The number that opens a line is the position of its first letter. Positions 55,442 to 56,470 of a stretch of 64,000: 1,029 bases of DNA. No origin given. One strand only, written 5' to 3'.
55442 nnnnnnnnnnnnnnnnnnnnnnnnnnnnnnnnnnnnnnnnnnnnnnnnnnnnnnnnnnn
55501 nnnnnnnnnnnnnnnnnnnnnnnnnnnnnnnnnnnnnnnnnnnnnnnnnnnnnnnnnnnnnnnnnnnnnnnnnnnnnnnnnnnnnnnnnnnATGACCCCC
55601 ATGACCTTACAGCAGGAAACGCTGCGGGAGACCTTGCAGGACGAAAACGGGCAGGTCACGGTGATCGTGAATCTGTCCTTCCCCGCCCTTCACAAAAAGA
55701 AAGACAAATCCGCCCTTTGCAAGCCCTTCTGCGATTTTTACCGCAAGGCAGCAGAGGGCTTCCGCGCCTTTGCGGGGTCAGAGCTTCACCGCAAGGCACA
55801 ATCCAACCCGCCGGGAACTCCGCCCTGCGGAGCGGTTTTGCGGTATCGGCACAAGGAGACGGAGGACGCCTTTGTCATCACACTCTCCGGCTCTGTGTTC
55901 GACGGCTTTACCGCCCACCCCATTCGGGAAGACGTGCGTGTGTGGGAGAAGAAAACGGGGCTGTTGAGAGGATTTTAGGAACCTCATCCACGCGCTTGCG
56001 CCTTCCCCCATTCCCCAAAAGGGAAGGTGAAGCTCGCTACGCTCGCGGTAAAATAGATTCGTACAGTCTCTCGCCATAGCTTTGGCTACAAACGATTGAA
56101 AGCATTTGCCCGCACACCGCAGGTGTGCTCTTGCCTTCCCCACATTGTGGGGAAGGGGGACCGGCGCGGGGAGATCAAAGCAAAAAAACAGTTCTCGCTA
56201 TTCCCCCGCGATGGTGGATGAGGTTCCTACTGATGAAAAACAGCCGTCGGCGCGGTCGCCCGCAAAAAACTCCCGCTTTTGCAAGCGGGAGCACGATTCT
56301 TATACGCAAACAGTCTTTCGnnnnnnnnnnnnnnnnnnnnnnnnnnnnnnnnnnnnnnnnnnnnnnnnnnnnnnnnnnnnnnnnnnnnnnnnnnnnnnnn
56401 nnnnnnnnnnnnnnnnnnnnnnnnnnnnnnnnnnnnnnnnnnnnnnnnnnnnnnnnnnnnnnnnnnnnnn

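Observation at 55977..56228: MITE-like element copy 1: 252 bp with perfect 15-bp terminal inverted repeats, abutting a stop codon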

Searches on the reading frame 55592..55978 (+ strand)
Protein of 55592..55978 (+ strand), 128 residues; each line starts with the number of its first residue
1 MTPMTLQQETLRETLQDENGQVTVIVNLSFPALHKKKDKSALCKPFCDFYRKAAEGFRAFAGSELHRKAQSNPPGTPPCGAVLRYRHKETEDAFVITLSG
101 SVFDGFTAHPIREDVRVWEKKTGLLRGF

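Call 26: find_encoding_contigs(protein=window:55592-55978:+, flank=10000, max_places=10)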
Protein window:55592-55978:+ (128 aa): no gene with exactly this product is on record in the collection.

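Call 29: find_homologous_proteins(query=window:55592-55975:+)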
Query window:55592-55975:+ (128 aa): 17 proteins with E <= 0.001 among 29 candidates.
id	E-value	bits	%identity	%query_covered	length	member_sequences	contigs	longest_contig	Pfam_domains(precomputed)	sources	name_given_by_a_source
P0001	2.4e-79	281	98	98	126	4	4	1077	-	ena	-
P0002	6.3e-65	235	86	96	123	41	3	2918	-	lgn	-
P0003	4.6e-62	226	81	96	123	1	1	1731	-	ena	-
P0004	1.6e-60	221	79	96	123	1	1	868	-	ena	-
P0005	2.8e-54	200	72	96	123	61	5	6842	-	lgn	-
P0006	1.2e-51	192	68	96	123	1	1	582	-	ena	-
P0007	1.7e-35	140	56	96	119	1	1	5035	-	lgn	-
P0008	2.8e-34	136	55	96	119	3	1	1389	-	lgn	-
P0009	1.0e-30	124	53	97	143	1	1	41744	-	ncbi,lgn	-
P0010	1.1e-29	121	53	95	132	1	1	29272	-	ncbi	-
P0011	1.2e-29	121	52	94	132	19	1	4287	-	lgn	-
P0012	1.3e-29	121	53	94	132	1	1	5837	-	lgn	-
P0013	1.9e-29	120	52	94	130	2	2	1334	-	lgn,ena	-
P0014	1.7e-28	117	53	94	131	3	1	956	-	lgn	-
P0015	4.6e-28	116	50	95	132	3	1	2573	-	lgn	-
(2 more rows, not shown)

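Call 31: find_encoding_contigs(protein=P0001, flank=10000)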
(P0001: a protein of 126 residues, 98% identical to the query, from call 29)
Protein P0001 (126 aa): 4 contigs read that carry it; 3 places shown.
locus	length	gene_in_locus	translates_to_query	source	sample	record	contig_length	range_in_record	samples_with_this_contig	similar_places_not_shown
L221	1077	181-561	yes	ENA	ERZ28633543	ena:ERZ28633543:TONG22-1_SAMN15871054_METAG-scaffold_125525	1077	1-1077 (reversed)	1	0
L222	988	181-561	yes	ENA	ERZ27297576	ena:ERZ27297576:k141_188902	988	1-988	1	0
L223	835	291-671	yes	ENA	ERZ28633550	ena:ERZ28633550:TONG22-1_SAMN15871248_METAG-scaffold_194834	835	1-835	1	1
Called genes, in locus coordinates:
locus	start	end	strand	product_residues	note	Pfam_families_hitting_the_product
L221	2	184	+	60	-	?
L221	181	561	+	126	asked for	-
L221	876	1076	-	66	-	?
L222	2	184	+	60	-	?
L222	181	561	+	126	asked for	-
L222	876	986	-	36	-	?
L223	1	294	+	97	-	?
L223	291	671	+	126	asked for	-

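Call 32: find_encoding_contigs(protein=P0002, flank=10000)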
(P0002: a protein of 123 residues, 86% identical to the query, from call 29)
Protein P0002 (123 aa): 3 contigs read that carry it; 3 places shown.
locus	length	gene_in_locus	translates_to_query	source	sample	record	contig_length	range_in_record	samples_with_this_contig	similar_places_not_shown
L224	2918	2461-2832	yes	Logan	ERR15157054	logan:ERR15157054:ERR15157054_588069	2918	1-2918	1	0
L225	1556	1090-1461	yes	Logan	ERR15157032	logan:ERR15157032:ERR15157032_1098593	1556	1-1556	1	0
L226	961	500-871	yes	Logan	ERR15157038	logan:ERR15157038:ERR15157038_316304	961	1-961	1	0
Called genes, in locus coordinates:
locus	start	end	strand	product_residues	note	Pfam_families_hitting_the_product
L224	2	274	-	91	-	?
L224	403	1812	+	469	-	PF03323:GerA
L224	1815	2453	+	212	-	-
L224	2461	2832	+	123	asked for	-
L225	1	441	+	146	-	?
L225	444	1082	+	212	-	-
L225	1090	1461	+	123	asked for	-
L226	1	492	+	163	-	?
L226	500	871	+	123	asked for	-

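Call 33: find_encoding_contigs(protein=P0005, flank=10000)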
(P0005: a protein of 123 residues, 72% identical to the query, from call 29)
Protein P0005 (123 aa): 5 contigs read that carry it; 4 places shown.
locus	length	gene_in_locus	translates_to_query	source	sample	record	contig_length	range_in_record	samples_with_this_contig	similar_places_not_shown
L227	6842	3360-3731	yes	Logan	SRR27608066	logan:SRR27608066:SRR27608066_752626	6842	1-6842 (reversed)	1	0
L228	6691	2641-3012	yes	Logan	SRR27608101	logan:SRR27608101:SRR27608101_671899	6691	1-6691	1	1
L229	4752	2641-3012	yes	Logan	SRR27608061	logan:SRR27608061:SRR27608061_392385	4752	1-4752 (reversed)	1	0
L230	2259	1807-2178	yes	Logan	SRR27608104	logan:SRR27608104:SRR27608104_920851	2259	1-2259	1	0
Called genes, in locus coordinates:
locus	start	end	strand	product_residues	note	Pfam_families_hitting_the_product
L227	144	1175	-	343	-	PF03447:NAD_binding_3, PF00742:Homoserine_dh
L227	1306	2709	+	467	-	PF03323:GerA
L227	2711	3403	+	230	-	-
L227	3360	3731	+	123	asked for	-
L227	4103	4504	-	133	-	-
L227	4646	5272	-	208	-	PF14804:Jag_N, PF13083:KH_KhpA-B, PF01424:R3H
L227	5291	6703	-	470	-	PF02096:60KD_IMP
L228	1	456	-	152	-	?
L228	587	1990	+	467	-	PF03323:GerA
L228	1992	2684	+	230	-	-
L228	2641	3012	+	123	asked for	-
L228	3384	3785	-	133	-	-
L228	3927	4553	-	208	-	PF14804:Jag_N, PF13083:KH_KhpA-B, PF01424:R3H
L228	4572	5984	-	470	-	PF02096:60KD_IMP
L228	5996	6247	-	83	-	PF01809:YidD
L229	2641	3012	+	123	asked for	-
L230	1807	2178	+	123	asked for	-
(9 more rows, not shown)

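Call 80: search_protein_families(library=pfam, proteins=[window:55592-55975:+], max_evalue=0.001)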
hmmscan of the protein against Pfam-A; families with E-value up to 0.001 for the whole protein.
window:55592-55975:+ (128 aa): 0 families

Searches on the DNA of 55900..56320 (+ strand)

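Call 7: search_rna_families(source=window, start=55900, end=56320, threshold=evalue, max_evalue=10, show_alignments=2)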
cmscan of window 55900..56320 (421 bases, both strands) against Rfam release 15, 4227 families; matches with E-value up to 10: 6.
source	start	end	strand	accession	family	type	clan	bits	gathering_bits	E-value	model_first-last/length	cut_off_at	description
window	55944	56011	-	RF03778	mir-483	Gene; miRNA;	-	17.6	60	1.1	1-75/75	no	mir-483 microRNA precursor family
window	56270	56291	-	RF01322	CRISPR-DR9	Gene; CRISPR;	-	17.1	45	0.5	5-26/37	no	CRISPR RNA direct repeat element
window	55926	56007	-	RF00690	MIR408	Gene; miRNA;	-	14.9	64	0.72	23-103/126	no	MIR408 microRNA precursor family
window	55926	56009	+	RF04083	MIR528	Gene; miRNA;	-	13.5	62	6.4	1-89/89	no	MIR528 microRNA precursor family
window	56263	56320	-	RF00513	Trp_leader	Cis-reg; leader;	-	13.4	41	7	43-100/100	5'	Tryptophan operon leader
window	56148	56208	-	RF02804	PyrR206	Gene; snRNA; snoRNA; HACA-box;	-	13.4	46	9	1-60/60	no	Pyrobaculum sRNA 206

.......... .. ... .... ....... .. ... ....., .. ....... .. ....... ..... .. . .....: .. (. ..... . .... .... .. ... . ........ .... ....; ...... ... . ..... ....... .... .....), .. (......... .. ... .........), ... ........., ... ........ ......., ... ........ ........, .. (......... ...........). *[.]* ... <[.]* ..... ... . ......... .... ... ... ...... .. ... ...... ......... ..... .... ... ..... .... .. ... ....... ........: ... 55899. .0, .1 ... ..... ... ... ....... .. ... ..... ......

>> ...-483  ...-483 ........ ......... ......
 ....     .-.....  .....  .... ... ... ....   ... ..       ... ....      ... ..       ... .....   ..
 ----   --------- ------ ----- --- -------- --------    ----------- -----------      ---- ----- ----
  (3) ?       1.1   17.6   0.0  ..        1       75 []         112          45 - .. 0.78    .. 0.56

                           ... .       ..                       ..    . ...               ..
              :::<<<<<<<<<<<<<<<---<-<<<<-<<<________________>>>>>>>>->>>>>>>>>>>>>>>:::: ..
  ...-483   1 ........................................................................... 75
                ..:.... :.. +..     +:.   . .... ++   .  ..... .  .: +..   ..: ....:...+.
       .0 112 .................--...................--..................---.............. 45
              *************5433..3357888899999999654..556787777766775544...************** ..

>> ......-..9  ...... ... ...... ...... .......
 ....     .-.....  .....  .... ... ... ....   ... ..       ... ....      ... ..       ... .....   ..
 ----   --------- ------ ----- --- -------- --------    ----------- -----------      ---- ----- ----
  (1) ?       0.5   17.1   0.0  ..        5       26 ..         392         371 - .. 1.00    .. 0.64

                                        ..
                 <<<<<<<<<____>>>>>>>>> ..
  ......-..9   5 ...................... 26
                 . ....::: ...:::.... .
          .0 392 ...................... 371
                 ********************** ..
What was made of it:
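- On Any curated RNA family (Rfam 15): Copy 1 region at E<=10 gave only chance-level hits (call 7).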

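Call 13: search_dna_similar(query=window:55977-56228:+, collection=plasmids, mode=distant, max_evalue=0.01)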
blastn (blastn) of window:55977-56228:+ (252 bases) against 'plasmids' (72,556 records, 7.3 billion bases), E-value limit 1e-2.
No match.

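Call 14: search_dna_similar(query=window:55977-56228:+, collection=phages, mode=distant, max_evalue=0.01)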
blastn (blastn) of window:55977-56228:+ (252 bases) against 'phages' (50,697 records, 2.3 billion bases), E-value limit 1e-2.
No match.
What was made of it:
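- Tried and rejected: BLASTN of the doublet against plasmids and GenBank phages (calls 13, 14): nothing.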
